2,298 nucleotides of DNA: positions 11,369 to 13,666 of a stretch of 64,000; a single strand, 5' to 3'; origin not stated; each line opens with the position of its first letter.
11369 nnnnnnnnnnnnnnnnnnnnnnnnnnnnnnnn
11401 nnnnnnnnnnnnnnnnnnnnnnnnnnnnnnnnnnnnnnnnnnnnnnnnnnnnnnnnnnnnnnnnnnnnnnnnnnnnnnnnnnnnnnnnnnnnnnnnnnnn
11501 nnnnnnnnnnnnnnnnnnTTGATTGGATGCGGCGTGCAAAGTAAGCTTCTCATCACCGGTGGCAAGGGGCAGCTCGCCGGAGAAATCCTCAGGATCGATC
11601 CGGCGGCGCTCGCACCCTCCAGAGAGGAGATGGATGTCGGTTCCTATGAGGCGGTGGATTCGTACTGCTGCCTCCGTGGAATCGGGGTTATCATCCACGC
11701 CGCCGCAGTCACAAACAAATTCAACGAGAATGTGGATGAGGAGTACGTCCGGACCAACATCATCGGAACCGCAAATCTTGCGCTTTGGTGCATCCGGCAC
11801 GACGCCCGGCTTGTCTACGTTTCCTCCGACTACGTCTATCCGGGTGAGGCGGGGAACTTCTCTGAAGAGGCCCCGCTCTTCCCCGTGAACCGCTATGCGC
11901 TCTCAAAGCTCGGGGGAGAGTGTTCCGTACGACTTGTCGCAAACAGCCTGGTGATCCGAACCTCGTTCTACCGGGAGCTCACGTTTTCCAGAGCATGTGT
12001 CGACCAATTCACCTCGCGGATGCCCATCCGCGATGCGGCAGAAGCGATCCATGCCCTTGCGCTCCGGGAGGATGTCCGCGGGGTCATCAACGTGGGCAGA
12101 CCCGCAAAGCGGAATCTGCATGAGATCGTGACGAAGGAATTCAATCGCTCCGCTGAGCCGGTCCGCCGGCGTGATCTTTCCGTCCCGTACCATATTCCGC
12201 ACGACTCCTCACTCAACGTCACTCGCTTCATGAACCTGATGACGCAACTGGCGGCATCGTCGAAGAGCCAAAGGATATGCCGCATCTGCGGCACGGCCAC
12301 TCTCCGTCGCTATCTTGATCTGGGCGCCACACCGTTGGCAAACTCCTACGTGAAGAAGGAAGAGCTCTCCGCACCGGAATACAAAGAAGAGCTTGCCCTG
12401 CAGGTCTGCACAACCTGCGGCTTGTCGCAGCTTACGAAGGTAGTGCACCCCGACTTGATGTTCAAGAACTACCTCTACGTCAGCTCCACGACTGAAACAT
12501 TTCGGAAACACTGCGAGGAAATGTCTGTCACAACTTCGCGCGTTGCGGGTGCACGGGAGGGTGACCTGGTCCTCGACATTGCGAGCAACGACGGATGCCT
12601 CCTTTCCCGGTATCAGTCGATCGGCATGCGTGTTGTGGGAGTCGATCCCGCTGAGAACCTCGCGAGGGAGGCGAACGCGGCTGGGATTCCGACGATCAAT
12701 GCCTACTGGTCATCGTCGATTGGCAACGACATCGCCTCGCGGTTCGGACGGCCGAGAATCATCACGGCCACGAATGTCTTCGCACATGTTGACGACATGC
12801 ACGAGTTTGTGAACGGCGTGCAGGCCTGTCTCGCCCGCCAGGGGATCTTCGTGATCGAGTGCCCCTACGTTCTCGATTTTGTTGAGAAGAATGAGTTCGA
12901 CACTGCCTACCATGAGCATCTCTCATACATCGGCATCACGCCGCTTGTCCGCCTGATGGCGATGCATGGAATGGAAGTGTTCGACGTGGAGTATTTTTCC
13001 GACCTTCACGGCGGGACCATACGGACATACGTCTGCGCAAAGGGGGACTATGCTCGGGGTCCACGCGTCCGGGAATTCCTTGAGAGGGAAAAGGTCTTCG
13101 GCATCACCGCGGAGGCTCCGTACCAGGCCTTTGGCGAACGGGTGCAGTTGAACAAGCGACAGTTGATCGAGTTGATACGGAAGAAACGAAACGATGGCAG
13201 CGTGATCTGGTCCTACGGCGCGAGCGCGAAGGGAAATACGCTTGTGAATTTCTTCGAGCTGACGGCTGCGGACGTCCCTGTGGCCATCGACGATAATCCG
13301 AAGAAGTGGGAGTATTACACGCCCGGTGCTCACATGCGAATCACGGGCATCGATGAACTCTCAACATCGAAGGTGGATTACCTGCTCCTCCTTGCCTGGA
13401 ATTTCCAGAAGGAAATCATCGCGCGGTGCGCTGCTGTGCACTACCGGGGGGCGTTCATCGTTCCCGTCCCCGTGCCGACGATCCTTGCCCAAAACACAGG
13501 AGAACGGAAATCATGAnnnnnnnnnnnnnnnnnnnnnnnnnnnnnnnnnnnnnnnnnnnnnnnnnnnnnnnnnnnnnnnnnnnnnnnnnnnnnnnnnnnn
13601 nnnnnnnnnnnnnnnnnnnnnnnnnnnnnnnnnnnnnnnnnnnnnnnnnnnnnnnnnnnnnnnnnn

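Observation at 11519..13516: Single-polypeptide fusion of an RmlD-like 4-ketoreductase with a TylC3-like sugar C-methyltransferase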

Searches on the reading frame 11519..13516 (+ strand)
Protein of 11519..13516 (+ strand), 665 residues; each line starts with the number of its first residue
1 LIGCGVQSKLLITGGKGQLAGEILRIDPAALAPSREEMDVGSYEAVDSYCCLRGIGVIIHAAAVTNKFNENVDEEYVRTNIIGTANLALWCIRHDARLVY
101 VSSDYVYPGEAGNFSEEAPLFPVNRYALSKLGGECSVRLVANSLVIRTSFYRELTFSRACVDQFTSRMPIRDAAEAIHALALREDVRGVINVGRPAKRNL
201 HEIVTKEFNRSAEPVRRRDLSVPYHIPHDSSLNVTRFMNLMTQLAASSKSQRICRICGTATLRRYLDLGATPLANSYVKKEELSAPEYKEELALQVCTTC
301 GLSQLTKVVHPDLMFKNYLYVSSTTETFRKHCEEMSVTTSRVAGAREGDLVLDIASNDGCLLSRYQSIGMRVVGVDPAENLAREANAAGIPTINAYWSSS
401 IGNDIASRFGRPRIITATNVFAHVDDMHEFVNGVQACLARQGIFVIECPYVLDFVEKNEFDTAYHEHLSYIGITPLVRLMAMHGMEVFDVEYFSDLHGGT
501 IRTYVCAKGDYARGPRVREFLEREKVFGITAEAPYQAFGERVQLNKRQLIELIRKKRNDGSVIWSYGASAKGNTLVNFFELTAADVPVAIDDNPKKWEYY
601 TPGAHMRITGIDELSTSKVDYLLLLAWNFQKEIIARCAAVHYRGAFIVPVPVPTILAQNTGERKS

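Call 5: search_protein_families(library=pfam, proteins=[window:11519-13516:+], max_evalue=1)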
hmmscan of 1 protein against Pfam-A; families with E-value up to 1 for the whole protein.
window:11519-13516:+ (665 aa): 11 families
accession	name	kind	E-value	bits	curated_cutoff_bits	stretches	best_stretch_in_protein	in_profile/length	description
PF08484.17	Methyltransf_14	-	2.9e-41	141.4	23.5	1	496-651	2-160/160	C-methyltransferase C-terminal domain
PF04321.23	RmlD_sub_bind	-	6.5e-25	88.2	27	1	9-150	2-150/287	RmlD substrate binding domain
PF08421.16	Methyltransf_13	-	3.4e-19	69.2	31.3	1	254-315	1-62/62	Putative zinc binding domain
PF01370.27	Epimerase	-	6.1e-13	49.2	20.9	1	35-141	45-157/240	NAD dependent epimerase/dehydratase family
PF13489.12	Methyltransf_23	-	2.6e-11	44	27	1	339-487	13-161/164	Methyltransferase domain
PF07993.18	NAD_binding_4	-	2e-06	27.6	20.1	1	54-118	88-152/258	Male sterility protein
PF16363.11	GDP_Man_Dehyd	-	6.9e-06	26.2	27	1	73-142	95-169/332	GDP-mannose 4,6 dehydratase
PF01073.25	3Beta_HSD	-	2.1e-05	24.2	22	1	39-137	53-157/280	3-beta hydroxysteroid dehydrogenase/isomerase family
PF08242.18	Methyltransf_12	-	9.2e-05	23.5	30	1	352-444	1-98/98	Methyltransferase domain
PF02719.21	Polysacc_synt_2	-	0.00052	19.7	20.2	1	39-104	62-129/293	Polysaccharide biosynthesis protein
PF08241.18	Methyltransf_11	-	0.0011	20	21.2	1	352-446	1-95/95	Methyltransferase domain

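Call 6: search_protein_families(library=ncbifam, proteins=[window:11519-13516:+], max_evalue=1)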
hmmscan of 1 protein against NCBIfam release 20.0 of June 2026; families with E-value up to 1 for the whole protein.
window:11519-13516:+ (665 aa): 12 families
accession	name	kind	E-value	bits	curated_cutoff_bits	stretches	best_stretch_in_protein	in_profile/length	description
TIGR01214.1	rmlD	equivalog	1.8e-22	79.8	224.05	1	9-151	1-151/285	dTDP-4-dehydrorhamnose reductase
TIGR02197.1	heptose_epim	equivalog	1.3e-09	37.7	274.6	1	53-132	65-144/316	ADP-glyceromanno-heptose 6-epimerase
TIGR01181.1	dTDP_gluc_dehyt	equivalog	3.2e-07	29.8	365.1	1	38-143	57-168/321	dTDP-glucose 4,6-dehydratase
NF047350.1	aureusi_NRPS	equivalog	1e-05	22.6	2500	1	37-103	2091-2155/2373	aureusimine non-ribosomal peptide synthetase AusA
TIGR01983.1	UbiG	equivalog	0.00031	20.1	102.95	1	347-446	49-151/228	bifunctional 2-polyprenyl-6-hydroxyphenol methylase/3-demethylubiquinol 3-O-methyltransferase UbiG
NF007440.0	PRK09987.1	equivalog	0.00049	19.5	308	1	57-150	57-153/299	dTDP-4-dehydrorhamnose reductase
TIGR04180.1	EDH_00030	hypoth_equivalog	0.0025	16.9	475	1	51-134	67-153/297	NAD-dependent 4,6-dehydratase LegB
TIGR03589.1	PseB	equivalog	0.0034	16.4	407.75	1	51-104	71-126/324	UDP-N-acetylglucosamine 4,6-dehydratase (inverting)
NF042422.1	oxyalk_red_OleD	equivalog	0.011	15.2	580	1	51-106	59-113/329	2-alkyl-3-oxoalkanoate reductase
NF045478.1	XF1762_fam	equivalog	0.018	14.9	50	1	180-214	33-68/143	XF1762 family protein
NF045667.1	MTase_DVU1556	equivalog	0.036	13.5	155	1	341-394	16-72/213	DVU_1556 family methyltransferase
NF000468.1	Erm37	exception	0.067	13.2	350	1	333-376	18-61/179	23S rRNA (adenine(2058)-N(6))-methyltransferase Erm(37)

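Call 9: find_homologous_proteins(query=window:11519-13516:+, max_evalue=1e-10)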
Query window:11519-13516:+ (665 aa): 2937 proteins with E <= 1e-10 among 8000 candidates; the best 120 are listed.
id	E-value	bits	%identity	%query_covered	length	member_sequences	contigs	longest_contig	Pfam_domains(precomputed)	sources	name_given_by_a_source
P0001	0.0e+0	1508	100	99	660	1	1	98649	PF13489.13,PF08421.17,PF04321.24,PF16363.12,PF01073.26,PF07993.19,PF08484.18,PF01370.28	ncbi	ncbi:MAG: sugar nucleotide-binding protein [Bacteroidota bacterium]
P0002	0.0e+0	1291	84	99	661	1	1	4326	PF13489.13,PF08421.17,PF04321.24,PF16363.12,PF07993.19,PF08484.18,PF01370.28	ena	-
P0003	0.0e+0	1270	83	98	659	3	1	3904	PF13489.13,PF08421.17,PF04321.24,PF16363.12,PF01073.26,PF07993.19,PF08484.18,PF08241.19,PF08242.19,PF01370.28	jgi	jgi:dTDP-4-dehydrorhamnose reductase/SAM-dependent methyltransferase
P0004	0.0e+0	1260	82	98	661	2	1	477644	PF13489.13,PF08421.17,PF04321.24,PF16363.12,PF01073.26,PF07993.19,PF08484.18,PF01370.28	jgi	jgi:dTDP-4-dehydrorhamnose reductase/SAM-dependent methyltransferase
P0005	0.0e+0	1236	80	99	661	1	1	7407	PF13489.13,PF08421.17,PF04321.24,PF16363.12,PF08484.18,PF01370.28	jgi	jgi:dTDP-4-dehydrorhamnose reductase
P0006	0.0e+0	1125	71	99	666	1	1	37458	PF13489.13,PF08421.17,PF04321.24,PF07993.19,PF08484.18,PF01370.28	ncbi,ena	-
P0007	0.0e+0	1119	71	99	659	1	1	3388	PF13489.13,PF08421.17,PF04321.24,PF16363.12,PF08484.18,PF01370.28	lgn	-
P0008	0.0e+0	1118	71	99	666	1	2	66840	PF13489.13,PF08421.17,PF04321.24,PF08484.18,PF08241.19,PF08242.19,PF01370.28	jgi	jgi:dTDP-4-dehydrorhamnose reductase/SAM-dependent methyltransferase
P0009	0.0e+0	1116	72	98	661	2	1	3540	PF13489.13,PF08421.17,PF04321.24,PF01073.26,PF07993.19,PF08484.18,PF01370.28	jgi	jgi:dTDP-4-dehydrorhamnose reductase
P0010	0.0e+0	1107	71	99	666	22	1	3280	PF13489.13,PF08421.17,PF04321.24,PF01073.26,PF07993.19,PF08484.18,PF01370.28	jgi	jgi:dTDP-4-dehydrorhamnose reductase/SAM-dependent methyltransferase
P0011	0.0e+0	1105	71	99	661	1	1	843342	PF13489.13,PF08421.17,PF04321.24,PF07993.19,PF08484.18,PF08242.19,PF01370.28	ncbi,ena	-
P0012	0.0e+0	1104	70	99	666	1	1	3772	PF13489.13,PF08421.17,PF04321.24,PF08484.18,PF08241.19,PF08242.19,PF01370.28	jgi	jgi:dTDP-4-dehydrorhamnose reductase/SAM-dependent methyltransferase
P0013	0.0e+0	1103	71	98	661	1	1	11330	PF13489.13,PF08421.17,PF04321.24,PF07993.19,PF08484.18,PF01370.28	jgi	jgi:dTDP-4-dehydrorhamnose reductase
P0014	0.0e+0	1101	71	99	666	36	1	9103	PF13489.13,PF08421.17,PF04321.24,PF01073.26,PF07993.19,PF08484.18,PF08241.19,PF08242.19,PF01370.28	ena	-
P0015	0.0e+0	1099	70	98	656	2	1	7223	PF13489.13,PF08421.17,PF04321.24,PF07993.19,PF08484.18,PF01370.28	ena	-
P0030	0.0e+0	1027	67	98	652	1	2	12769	PF13489.13,PF08421.17,PF04321.24,PF16363.12,PF01073.26,PF07993.19,PF08484.18,PF01370.28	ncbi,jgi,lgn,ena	-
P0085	1.1e-254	865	58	97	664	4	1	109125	PF13489.13,PF08421.17,PF04321.24,PF16363.12,PF02719.22,PF07993.19,PF08484.18,PF08241.19,PF08242.19,PF01370.28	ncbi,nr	ncbi:MAG: sugar nucleotide-binding protein [Candidatus Omnitrophica bacterium]|nr:sugar nucleotide-b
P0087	5.2e-252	856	57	97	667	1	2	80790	PF13489.13,PF08421.17,PF04321.24,PF16363.12,PF01073.26,PF07993.19,PF08484.18,PF08241.19,PF08242.19,PF01370.28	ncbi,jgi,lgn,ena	-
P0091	1.3e-243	828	53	100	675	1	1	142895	PF13489.13,PF08421.17,PF04321.24,PF16363.12,PF01073.26,PF08484.18,PF01370.28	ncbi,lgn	-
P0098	6.5e-191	654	68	62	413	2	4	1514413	PF13489.13,PF08421.17,PF08484.18,PF08241.19,PF08242.19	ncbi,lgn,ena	-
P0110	5.0e-185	635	66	62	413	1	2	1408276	PF13489.13,PF08421.17,PF08484.18,PF08242.19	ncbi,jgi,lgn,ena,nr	ncbi:MAG TPA: class I SAM-dependent methyltransferase [Bacteroidota bacterium]|nr:class I SAM-depend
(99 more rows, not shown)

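Call 13: find_encoding_contigs(protein=P0098, flank=6000, max_places=2)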
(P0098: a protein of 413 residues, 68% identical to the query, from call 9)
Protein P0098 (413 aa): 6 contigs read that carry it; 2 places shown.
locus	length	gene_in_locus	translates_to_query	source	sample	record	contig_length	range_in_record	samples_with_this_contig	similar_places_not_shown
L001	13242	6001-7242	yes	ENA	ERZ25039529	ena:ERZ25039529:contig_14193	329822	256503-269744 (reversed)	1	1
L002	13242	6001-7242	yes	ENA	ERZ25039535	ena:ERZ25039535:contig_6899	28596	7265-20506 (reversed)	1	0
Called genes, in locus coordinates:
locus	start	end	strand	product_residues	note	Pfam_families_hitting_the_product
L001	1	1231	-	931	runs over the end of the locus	PF00595:PDZ (faint), PF13180:PDZ_2, PF17820:PDZ_6, PF01590:GAF (faint), PF13185:GAF_2 (weak), PF07228:SpoIIE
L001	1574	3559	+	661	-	PF20604:DUF6798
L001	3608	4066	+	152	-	PF00908:dTDP_sugar_isom, PF14667:Polysacc_synt_C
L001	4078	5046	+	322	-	PF00535:Glycos_transf_2, PF10111:Glyco_tranf_2_2 (weak)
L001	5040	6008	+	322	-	PF05219:DREV (weak), PF13489:Methyltransf_23, PF07021:MetW, PF13649:Methyltransf_25, PF13847:Methyltransf_31, PF08241:Methyltransf_11, PF08242:Methyltransf_12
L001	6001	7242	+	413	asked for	PF08421:Methyltransf_13, PF13489:Methyltransf_23, PF08241:Methyltransf_11 (faint), PF08242:Methyltransf_12 (weak), PF08484:Methyltransf_14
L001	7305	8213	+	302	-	PF01073:3Beta_HSD (weak), PF01370:Epimerase, PF04321:RmlD_sub_bind, PF16363:GDP_Man_Dehyd, PF02719:Polysacc_synt_2 (weak), PF07993:NAD_binding_4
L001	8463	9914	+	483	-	PF01943:Polysacc_synt, PF13440:Polysacc_synt_3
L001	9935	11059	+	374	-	PF13522:GATase_6, PF13537:GATase_7, PF00733:Asn_synthase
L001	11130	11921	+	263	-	PF00733:Asn_synthase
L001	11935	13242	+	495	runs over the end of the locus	PF13231:PMT_2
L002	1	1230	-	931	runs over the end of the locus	PF00595:PDZ (faint), PF13180:PDZ_2, PF17820:PDZ_6, PF01590:GAF (faint), PF13185:GAF_2 (weak), PF07228:SpoIIE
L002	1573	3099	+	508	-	-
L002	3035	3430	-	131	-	-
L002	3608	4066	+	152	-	PF00908:dTDP_sugar_isom, PF14667:Polysacc_synt_C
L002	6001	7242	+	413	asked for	PF08421:Methyltransf_13, PF13489:Methyltransf_23, PF08241:Methyltransf_11 (faint), PF08242:Methyltransf_12 (weak), PF08484:Methyltransf_14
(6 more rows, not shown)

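Call 14: find_encoding_contigs(protein=P0091, flank=6000, max_places=2)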
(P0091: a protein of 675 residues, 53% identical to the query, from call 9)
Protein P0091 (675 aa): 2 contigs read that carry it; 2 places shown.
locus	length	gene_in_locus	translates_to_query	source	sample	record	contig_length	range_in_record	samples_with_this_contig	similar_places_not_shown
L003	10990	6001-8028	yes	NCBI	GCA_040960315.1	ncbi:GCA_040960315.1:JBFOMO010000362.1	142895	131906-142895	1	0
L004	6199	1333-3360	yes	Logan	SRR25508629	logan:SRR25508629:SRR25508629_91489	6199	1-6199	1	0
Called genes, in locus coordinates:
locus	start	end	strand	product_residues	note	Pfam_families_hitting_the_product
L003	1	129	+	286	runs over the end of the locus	PF01209:Ubie_methyltran, PF13489:Methyltransf_23, PF05148:Methyltransf_8 (weak), PF06325:PrmA (weak), PF13847:Methyltransf_31, PF08241:Methyltransf_11, PF08242:Methyltransf_12, PF13649:Methyltransf_25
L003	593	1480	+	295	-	PF00535:Glycos_transf_2, PF13506:Glyco_transf_21 (faint), PF13641:Glyco_tranf_2_3, PF10111:Glyco_tranf_2_2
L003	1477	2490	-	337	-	PF04055:Radical_SAM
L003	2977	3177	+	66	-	-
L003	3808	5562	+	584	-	-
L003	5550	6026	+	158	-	PF00908:dTDP_sugar_isom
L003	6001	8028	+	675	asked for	PF01073:3Beta_HSD, PF01370:Epimerase, PF04321:RmlD_sub_bind, PF16363:GDP_Man_Dehyd (weak), PF08421:Methyltransf_13, PF13489:Methyltransf_23, PF08484:Methyltransf_14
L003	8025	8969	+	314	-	PF01073:3Beta_HSD, PF01370:Epimerase, PF02719:Polysacc_synt_2, PF04321:RmlD_sub_bind, PF16363:GDP_Man_Dehyd, PF07993:NAD_binding_4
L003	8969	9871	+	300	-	PF00535:Glycos_transf_2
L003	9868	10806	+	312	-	PF13489:Methyltransf_23, PF07021:MetW (weak), PF13847:Methyltransf_31 (faint), PF08241:Methyltransf_11, PF08242:Methyltransf_12, PF13649:Methyltransf_25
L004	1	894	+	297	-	?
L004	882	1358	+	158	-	PF00908:dTDP_sugar_isom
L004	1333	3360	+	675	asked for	PF01073:3Beta_HSD, PF01370:Epimerase, PF04321:RmlD_sub_bind, PF16363:GDP_Man_Dehyd (weak), PF08421:Methyltransf_13, PF13489:Methyltransf_23, PF08484:Methyltransf_14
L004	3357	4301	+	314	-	PF01073:3Beta_HSD, PF01370:Epimerase, PF02719:Polysacc_synt_2, PF04321:RmlD_sub_bind, PF16363:GDP_Man_Dehyd, PF07993:NAD_binding_4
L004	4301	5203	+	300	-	PF00535:Glycos_transf_2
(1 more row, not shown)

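Call 15: find_encoding_contigs(protein=P0085, flank=6000, max_places=2)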
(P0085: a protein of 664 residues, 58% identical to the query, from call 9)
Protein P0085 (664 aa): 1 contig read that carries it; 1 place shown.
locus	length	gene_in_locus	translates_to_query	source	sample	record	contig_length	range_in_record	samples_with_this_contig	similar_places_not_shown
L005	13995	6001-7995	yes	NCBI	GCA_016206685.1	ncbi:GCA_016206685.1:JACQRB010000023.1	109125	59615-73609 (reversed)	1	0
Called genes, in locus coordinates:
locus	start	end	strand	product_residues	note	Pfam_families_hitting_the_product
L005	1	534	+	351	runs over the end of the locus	PF01408:GFO_IDH_MocA, PF22725:GFO_IDH_MocA_C3, PF02894:GFO_IDH_MocA_C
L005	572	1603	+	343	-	PF01370:Epimerase, PF04321:RmlD_sub_bind, PF16363:GDP_Man_Dehyd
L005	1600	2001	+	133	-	-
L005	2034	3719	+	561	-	PF02366:PMT (weak), PF13231:PMT_2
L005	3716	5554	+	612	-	-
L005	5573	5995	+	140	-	PF00190:Cupin_1 (weak), PF00908:dTDP_sugar_isom (weak), PF07883:Cupin_2 (weak)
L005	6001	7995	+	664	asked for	PF01370:Epimerase, PF04321:RmlD_sub_bind, PF07993:NAD_binding_4, PF16363:GDP_Man_Dehyd, PF08421:Methyltransf_13, PF13489:Methyltransf_23, PF08241:Methyltransf_11, PF08484:Methyltransf_14, +2 more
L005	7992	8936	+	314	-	PF01073:3Beta_HSD, PF01370:Epimerase, PF04321:RmlD_sub_bind, PF16363:GDP_Man_Dehyd, PF07993:NAD_binding_4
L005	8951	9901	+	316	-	PF00535:Glycos_transf_2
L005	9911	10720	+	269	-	PF00535:Glycos_transf_2, PF13641:Glyco_tranf_2_3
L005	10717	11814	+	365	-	PF04321:RmlD_sub_bind, PF01073:3Beta_HSD, PF01370:Epimerase, PF02719:Polysacc_synt_2 (weak), PF16363:GDP_Man_Dehyd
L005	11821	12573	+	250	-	PF01209:Ubie_methyltran (weak), PF13489:Methyltransf_23, PF13847:Methyltransf_31, PF08241:Methyltransf_11, PF08242:Methyltransf_12, PF13649:Methyltransf_25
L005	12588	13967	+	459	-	PF13231:PMT_2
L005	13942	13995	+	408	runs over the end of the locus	PF13439:Glyco_transf_4 (weak), PF13579:Glyco_trans_4_4, PF13692:Glyco_trans_1_4 (weak), PF13524:Glyco_trans_1_2 (weak), PF26337:Gtf3_C (weak)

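Call 34: find_encoding_contigs(protein=P0001, flank=10000, max_places=2)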
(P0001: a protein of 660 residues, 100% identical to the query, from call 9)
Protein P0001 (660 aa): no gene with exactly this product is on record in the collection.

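Call 35: find_encoding_contigs(protein=P0110, flank=8000, max_places=2)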
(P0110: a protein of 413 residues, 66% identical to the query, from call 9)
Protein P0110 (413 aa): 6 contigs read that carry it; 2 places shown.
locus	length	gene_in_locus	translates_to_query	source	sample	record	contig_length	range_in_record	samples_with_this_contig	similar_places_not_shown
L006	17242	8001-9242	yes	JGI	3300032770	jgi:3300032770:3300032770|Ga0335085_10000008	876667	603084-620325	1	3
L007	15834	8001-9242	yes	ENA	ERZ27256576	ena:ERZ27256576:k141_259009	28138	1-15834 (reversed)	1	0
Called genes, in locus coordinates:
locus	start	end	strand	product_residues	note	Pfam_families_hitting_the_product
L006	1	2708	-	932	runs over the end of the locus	PF17820:PDZ_6 (faint), PF13180:PDZ_2, PF01590:GAF (weak), PF13185:GAF_2 (faint), PF07228:SpoIIE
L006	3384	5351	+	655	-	-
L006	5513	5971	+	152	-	PF00908:dTDP_sugar_isom, PF14667:Polysacc_synt_C (weak)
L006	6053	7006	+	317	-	PF00535:Glycos_transf_2, PF10111:Glyco_tranf_2_2 (weak)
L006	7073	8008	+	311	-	PF07021:MetW, PF13489:Methyltransf_23, PF13847:Methyltransf_31, PF08241:Methyltransf_11, PF08242:Methyltransf_12, PF13649:Methyltransf_25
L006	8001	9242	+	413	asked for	PF08421:Methyltransf_13, PF13489:Methyltransf_23, PF08242:Methyltransf_12 (faint), PF08484:Methyltransf_14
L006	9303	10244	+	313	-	PF01073:3Beta_HSD, PF01370:Epimerase, PF02719:Polysacc_synt_2 (weak), PF04321:RmlD_sub_bind, PF07993:NAD_binding_4, PF16363:GDP_Man_Dehyd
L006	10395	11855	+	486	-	PF01943:Polysacc_synt, PF13440:Polysacc_synt_3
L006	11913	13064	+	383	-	PF02786:CPSase_L_D2 (faint), PF15632:ATPgrasp_Ter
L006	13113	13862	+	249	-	PF02811:PHP, PF13263:PHP_C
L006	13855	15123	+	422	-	-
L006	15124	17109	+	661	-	PF13522:GATase_6, PF13537:GATase_7, PF00733:Asn_synthase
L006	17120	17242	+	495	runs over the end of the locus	PF13231:PMT_2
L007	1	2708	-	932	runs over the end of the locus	PF17820:PDZ_6 (faint), PF13180:PDZ_2, PF01590:GAF (weak), PF13185:GAF_2 (faint), PF07228:SpoIIE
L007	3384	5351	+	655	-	-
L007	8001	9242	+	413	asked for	PF08421:Methyltransf_13, PF13489:Methyltransf_23, PF08242:Methyltransf_12 (faint), PF08484:Methyltransf_14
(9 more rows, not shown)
